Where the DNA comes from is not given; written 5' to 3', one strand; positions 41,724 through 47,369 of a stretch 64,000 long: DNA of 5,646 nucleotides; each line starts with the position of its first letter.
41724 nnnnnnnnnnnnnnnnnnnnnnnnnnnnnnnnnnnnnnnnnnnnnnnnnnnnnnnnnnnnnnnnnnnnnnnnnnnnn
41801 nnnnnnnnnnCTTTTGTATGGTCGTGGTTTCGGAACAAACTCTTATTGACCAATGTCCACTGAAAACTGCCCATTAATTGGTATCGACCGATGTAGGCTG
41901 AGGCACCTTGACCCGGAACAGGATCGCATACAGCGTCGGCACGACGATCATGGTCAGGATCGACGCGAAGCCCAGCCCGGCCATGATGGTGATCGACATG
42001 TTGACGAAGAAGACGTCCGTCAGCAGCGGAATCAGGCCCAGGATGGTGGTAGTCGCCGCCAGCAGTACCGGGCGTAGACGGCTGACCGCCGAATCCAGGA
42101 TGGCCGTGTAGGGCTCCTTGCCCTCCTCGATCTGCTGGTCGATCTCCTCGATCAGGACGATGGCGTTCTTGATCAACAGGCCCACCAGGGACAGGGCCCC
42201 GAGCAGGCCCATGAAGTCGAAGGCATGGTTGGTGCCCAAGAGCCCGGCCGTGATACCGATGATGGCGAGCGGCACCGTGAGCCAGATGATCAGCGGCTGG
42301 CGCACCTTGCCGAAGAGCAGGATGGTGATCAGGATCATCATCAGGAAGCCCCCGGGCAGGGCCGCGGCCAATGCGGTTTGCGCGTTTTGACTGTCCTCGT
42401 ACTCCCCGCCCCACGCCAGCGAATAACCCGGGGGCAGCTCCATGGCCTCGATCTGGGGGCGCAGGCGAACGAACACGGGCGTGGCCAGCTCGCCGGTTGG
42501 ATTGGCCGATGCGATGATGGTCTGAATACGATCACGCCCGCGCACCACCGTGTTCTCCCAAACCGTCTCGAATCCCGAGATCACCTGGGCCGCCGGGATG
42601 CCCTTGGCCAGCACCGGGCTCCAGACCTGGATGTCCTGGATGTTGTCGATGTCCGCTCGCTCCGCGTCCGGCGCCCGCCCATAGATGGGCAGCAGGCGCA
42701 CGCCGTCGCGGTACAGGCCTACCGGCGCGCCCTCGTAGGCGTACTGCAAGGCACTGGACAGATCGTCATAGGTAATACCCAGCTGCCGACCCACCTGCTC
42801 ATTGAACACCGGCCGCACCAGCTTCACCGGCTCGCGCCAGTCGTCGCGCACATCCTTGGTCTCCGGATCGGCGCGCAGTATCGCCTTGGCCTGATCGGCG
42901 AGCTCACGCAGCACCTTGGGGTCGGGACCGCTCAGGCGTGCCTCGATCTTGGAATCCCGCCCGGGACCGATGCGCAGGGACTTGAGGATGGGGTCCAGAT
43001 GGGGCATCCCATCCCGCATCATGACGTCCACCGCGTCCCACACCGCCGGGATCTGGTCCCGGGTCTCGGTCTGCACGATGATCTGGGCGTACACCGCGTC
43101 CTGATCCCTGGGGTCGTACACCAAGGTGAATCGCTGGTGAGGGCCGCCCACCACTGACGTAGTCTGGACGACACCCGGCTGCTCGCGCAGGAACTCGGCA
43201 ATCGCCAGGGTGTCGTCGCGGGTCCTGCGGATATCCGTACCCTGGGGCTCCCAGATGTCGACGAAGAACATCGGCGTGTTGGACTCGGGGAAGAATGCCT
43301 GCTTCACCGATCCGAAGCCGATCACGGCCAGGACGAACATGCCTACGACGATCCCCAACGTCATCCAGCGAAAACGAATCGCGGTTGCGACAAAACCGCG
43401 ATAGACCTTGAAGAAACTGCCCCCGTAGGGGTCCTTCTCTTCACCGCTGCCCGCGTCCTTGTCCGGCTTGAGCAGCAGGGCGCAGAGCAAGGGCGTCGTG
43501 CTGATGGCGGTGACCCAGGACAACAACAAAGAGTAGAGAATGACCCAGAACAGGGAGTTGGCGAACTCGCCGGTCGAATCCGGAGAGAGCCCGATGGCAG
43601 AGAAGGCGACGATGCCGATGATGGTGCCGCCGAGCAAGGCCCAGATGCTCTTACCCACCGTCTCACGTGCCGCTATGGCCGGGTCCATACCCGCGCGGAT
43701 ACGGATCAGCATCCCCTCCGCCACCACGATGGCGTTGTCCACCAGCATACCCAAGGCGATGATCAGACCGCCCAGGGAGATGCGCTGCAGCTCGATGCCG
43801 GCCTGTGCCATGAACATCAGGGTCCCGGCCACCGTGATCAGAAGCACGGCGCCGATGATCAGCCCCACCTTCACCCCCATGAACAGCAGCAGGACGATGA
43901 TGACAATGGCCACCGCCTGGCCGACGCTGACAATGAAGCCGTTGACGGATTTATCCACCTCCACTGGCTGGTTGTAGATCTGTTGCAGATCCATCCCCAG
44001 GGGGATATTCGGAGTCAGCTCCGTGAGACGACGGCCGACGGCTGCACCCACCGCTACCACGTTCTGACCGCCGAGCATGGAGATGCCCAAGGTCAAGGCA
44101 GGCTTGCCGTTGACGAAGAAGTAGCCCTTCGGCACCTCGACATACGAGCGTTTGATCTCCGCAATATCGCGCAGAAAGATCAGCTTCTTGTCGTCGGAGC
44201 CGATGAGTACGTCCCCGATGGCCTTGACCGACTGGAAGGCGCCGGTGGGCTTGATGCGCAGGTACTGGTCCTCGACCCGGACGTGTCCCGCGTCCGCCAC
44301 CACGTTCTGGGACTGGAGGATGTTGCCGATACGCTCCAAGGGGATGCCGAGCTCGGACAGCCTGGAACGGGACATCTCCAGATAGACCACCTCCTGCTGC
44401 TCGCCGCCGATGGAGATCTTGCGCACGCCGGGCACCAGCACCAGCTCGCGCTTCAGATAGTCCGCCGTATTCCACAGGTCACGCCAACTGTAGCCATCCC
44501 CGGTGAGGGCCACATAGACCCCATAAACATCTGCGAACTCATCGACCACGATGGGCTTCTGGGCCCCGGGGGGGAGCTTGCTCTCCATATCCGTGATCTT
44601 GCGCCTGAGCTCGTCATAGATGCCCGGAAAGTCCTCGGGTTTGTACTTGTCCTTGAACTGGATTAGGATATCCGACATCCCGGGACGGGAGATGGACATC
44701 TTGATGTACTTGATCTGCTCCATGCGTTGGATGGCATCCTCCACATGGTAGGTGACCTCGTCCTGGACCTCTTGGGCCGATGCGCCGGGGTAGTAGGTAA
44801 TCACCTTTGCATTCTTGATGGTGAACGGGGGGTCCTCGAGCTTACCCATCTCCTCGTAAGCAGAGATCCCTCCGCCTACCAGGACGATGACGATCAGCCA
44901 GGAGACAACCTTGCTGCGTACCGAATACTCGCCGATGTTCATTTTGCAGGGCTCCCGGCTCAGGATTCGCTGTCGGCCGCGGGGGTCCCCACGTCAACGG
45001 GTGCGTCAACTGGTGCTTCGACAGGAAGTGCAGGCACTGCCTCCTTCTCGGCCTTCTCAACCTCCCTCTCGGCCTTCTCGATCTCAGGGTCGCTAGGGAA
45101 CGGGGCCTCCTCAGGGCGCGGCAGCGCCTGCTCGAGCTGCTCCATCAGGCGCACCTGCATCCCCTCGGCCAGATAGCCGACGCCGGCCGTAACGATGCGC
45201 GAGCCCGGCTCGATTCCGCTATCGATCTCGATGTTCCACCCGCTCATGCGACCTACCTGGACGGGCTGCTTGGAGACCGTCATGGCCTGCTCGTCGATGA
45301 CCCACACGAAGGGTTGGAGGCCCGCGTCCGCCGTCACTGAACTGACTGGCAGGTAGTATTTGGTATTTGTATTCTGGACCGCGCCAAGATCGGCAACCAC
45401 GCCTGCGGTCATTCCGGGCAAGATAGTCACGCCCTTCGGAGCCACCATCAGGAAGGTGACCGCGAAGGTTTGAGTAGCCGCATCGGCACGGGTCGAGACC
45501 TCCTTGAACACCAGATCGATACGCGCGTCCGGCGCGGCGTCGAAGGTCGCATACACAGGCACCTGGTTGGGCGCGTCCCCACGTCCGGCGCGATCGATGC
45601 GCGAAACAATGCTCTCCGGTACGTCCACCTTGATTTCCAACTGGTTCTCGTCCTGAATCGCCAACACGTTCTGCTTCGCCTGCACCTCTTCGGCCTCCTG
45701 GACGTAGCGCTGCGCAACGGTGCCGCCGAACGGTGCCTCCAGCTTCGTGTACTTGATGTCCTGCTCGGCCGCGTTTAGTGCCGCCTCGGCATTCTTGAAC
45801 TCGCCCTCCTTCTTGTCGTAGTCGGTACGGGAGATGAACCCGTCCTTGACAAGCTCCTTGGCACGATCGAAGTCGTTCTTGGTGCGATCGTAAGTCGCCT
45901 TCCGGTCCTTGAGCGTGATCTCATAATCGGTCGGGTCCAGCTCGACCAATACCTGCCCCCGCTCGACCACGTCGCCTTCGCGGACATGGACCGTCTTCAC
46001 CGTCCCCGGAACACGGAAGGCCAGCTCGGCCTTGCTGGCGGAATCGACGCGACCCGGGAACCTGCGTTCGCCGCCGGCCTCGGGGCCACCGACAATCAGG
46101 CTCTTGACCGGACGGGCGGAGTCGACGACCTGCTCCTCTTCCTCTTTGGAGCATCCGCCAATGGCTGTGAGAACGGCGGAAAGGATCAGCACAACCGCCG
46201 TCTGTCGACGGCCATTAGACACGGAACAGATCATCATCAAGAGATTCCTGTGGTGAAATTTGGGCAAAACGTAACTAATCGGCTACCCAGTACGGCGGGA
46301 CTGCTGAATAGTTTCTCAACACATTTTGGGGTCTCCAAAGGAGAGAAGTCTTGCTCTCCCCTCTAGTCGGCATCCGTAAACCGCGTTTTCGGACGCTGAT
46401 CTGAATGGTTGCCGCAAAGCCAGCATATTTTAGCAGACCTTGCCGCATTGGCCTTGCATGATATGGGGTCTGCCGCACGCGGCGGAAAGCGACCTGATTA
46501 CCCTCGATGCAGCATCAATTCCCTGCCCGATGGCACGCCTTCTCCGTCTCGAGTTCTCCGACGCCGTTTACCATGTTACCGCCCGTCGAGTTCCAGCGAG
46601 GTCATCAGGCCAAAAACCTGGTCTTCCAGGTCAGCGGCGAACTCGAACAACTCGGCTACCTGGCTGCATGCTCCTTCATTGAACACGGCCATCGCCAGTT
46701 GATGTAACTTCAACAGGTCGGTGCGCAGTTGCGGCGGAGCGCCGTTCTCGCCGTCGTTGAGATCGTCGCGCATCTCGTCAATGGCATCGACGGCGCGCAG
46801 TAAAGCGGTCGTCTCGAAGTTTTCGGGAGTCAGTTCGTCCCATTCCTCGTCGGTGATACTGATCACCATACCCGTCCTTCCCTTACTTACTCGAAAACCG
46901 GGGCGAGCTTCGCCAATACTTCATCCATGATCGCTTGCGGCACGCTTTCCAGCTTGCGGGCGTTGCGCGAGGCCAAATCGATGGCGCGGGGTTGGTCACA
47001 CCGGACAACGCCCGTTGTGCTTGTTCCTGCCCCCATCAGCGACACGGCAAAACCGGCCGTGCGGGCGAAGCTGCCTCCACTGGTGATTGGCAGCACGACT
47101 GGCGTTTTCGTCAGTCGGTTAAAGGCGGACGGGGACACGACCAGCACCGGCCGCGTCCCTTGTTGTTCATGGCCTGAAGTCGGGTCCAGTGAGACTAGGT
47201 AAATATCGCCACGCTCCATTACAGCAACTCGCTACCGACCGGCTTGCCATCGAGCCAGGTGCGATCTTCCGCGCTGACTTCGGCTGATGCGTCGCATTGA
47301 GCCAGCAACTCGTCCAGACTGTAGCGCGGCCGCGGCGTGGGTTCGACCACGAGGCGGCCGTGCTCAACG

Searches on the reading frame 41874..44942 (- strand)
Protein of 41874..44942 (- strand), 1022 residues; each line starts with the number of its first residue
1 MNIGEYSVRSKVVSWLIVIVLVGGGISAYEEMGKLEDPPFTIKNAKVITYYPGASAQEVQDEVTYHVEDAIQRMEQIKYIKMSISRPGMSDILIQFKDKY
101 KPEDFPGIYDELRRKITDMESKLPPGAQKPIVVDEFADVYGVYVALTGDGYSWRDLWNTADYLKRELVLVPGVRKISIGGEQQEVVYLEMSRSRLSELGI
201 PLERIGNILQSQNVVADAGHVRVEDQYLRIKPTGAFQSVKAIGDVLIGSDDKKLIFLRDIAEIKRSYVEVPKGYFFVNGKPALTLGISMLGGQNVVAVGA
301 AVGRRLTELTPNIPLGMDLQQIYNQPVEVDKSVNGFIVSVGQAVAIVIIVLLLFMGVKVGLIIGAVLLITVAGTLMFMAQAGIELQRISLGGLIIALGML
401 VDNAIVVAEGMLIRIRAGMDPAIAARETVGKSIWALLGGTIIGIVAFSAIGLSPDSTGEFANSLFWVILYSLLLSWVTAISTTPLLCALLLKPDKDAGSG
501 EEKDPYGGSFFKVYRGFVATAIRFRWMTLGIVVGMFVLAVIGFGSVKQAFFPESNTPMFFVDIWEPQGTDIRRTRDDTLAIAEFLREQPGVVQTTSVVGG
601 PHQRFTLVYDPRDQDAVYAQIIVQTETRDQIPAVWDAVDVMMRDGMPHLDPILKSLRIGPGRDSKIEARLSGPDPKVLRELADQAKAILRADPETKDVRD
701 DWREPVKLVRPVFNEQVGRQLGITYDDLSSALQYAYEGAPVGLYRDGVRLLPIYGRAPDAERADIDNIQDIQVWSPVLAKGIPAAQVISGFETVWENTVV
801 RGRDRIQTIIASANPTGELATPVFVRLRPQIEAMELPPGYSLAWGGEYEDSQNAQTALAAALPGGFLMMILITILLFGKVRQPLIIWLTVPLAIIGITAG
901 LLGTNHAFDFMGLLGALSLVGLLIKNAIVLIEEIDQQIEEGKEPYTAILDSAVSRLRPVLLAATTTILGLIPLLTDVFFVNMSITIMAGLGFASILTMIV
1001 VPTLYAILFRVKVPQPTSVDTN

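Call 11: search_protein_families(library=pfam, proteins=[window:41874-44942:-], max_evalue=0.01)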
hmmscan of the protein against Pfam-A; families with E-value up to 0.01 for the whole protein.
window:41874-44942:- (1022 aa): 1 family
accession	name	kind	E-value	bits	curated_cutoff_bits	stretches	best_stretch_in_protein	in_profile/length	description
PF00873.25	ACR_tran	-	1.9e-148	496.4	28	1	5-1008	3-1020/1021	AcrB/AcrD/AcrF family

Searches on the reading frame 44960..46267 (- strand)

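Call 11: search_protein_families(library=pfam, proteins=[window:44960-46267:-], max_evalue=0.01)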
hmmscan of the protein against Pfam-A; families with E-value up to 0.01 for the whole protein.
window:44960-46267:- (435 aa): 4 families
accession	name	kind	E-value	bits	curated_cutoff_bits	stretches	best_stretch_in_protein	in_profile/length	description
PF13437.12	HlyD_3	-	2.4e-15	57.6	22.2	1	176-285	2-106/106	HlyD family secretion protein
PF16576.10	HlyD_D23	-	1.1e-11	44.8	30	1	74-287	14-213/214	Barrel-sandwich domain of CusB or HlyD membrane-fusion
PF13533.13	Biotin_lipoyl_2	-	3.4e-10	39.9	29.8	1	81-111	2-32/32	Biotin-lipoyl like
PF00364.28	Biotin_lipoyl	-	0.00013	22.2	22.1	0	83-110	46-73/73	Biotin-requiring enzyme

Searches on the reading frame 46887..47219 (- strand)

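Call 11: search_protein_families(library=pfam, proteins=[window:46887-47219:-], max_evalue=0.01)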
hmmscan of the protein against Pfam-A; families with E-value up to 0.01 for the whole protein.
window:46887-47219:- (110 aa): 1 family
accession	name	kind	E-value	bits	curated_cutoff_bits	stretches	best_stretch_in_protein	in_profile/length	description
PF02452.23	PemK_toxin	-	4.1e-30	104.6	23.1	1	2-109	1-109/109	PemK-like, MazF-like toxin of type II toxin-antitoxin system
